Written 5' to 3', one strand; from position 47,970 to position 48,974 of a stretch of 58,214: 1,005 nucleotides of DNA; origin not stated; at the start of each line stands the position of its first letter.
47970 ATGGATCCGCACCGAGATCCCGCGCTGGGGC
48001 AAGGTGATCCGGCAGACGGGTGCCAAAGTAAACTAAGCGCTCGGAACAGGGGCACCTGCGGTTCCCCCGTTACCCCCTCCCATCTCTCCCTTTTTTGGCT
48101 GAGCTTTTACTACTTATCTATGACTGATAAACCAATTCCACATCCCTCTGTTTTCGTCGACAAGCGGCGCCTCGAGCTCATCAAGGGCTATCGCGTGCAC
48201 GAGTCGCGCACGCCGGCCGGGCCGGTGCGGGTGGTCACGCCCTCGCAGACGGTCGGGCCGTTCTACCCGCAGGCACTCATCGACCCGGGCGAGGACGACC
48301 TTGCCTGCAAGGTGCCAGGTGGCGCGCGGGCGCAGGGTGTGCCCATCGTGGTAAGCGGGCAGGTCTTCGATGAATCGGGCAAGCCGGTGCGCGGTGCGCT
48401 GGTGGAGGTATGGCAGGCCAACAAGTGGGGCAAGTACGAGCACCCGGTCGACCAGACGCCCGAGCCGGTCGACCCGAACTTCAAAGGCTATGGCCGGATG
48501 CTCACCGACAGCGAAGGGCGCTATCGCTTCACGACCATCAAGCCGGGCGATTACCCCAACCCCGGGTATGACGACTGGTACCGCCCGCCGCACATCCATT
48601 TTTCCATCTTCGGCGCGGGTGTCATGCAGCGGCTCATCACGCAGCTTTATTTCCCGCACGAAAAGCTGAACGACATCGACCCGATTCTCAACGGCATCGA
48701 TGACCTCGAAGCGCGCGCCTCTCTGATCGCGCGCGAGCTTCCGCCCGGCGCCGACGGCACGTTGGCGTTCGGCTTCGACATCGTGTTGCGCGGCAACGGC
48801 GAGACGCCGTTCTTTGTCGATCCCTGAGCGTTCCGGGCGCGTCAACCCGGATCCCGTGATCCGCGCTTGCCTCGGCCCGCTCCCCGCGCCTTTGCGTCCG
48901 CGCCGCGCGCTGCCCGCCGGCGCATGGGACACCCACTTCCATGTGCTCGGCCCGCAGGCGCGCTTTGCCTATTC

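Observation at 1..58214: The entire window is one spacerless, apparently error-free 58.2-kb palindrome (two 29,107-bp arms)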

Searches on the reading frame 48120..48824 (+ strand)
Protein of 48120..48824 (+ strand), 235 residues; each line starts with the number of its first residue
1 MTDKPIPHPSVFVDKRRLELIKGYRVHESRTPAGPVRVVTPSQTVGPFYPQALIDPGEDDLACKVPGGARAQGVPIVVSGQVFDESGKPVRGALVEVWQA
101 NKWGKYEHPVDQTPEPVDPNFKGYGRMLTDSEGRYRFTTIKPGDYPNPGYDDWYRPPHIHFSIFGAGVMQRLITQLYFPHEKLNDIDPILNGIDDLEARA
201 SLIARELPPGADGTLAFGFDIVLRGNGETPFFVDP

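Call 51: search_protein_families(library=pfam, proteins=[window:48120-48824:+])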
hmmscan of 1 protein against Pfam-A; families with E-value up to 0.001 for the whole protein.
seq(235 aa): 2 families
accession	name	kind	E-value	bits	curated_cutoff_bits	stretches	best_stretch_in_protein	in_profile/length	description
PF00775.27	Dioxygenase_C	-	4.2e-38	131.1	27.3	1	56-225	11-182/182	Dioxygenase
PF13620.12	CarboxypepD_reg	-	1.4e-06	29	32.3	1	78-145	2-50/82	Carboxypeptidase regulatory-like domain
